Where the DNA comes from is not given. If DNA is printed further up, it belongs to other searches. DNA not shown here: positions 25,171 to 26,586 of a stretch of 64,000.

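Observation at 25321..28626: Divergent GGDEF (TPR, I-site) and HD-GYP genes with back-to-back sigma-28 motifs, wedged between fleSR and fleQ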

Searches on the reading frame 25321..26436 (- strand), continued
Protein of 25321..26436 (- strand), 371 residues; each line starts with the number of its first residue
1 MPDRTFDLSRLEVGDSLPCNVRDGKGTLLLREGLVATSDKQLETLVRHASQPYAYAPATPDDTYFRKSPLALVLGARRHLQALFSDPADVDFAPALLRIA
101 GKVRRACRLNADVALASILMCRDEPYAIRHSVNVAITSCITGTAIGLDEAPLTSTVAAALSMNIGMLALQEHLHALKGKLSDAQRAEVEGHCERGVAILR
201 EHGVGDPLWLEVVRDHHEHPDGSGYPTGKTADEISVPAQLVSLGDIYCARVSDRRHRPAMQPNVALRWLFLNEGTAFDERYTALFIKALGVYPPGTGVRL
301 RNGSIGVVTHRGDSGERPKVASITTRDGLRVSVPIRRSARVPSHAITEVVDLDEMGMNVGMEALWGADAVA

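Call 70: fold_search(model_id=the predicted structure, library=pdb)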
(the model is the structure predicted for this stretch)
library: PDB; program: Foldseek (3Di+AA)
matches with E <= 10: 587; with E <= 0.001: 14
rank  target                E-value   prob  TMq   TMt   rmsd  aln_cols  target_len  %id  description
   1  9rbz_A                6.3e-09  1.00  0.42  0.72   6.5       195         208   24  DvhD, HD-GYP domain, c-di-GMP-bound (released 2026-03-04)
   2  4mcw_B                6.6e-09  1.00  0.40  0.41  11.0       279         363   22  Crystal structure of a HD-GYP domain (a cyclic-di-GMP phosphodiesterase) containing a tri-nuclear metal centre (released 2014-02-19)
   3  3tm8_A                9.7e-09  1.00  0.49  0.57  14.2       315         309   17  Bd1817, a HDG"Y"P protein from Bdellovibrio bacteriovorus (released 2011-10-19)
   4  3tm8_B                1.0e-08  1.00  0.49  0.58  14.2       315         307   17  Bd1817, a HDG"Y"P protein from Bdellovibrio bacteriovorus (released 2011-10-19)
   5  9rbz_C                1.3e-08  1.00  0.41  0.73   5.8       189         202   25  DvhD, HD-GYP domain, c-di-GMP-bound (released 2026-03-04)
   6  3tmc_A                1.7e-08  1.00  0.49  0.58  14.3       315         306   17  Bd1817, a HDG"Y"P protein from Bdellovibrio bacteriovorus (released 2011-10-19)
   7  9rbz_B                1.8e-08  1.00  0.40  0.70   6.6       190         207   25  DvhD, HD-GYP domain, c-di-GMP-bound (released 2026-03-04)
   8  4mcw_A                1.8e-08  1.00  0.40  0.41  10.5       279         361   22  Crystal structure of a HD-GYP domain (a cyclic-di-GMP phosphodiesterase) containing a tri-nuclear metal centre (released 2014-02-19)
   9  9rbz_D                3.1e-08  1.00  0.40  0.70   6.5       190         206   24  DvhD, HD-GYP domain, c-di-GMP-bound (released 2026-03-04)
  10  3tmb_B                5.6e-08  1.00  0.52  0.60  14.0       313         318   16  Bd1817, a HDG"Y"P protein from Bdellovibrio bacteriovorus (released 2011-10-19)
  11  4r8z_B                7.8e-08  1.00  0.39  0.64   6.3       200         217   25  Crystal Structure of PA4781 HD-GYP domain from Pseudomonas aeruginosa at 2.2A resolution showing a bi-metallic Ni ion  (released 2015-03-04)
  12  4r8z_A                2.4e-07  1.00  0.40  0.66   5.9       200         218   24  Crystal Structure of PA4781 HD-GYP domain from Pseudomonas aeruginosa at 2.2A resolution showing a bi-metallic Ni ion  (released 2015-03-04)
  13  3tmd                  2.8e-07  1.00  0.50  0.60  14.4       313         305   16  Bd1817, a HDG"Y"P protein from Bdellovibrio bacteriovorus (released 2011-10-19)
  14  9rc0                  4.8e-05  1.00  0.34  0.43   6.8       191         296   21  DvhD, PAS/HD-GYP domains (released 2026-03-04)
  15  5z7c                  1.3e-03  1.00  0.31  0.28   8.2       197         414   24  crystal structure of cyclic GMP-AMP specifc phosphodiesterases in V.cholerae (V-cGAP3) (released 2019-01-02)
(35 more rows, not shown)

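Call 74: search_protein_families(library=ncbifam, proteins=[window:25321-26436:-], max_evalue=0.00001)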
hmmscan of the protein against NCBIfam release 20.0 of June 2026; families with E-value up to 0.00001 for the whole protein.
window:25321-26436:- (371 aa): 1 family
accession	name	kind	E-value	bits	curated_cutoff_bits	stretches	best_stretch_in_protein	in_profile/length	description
NF053512.1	nitric_RR_NosR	exception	1.8e-17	63.5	400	1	115-290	180-355/422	response regulator c-di-GMP phosphodiesterase, NosR family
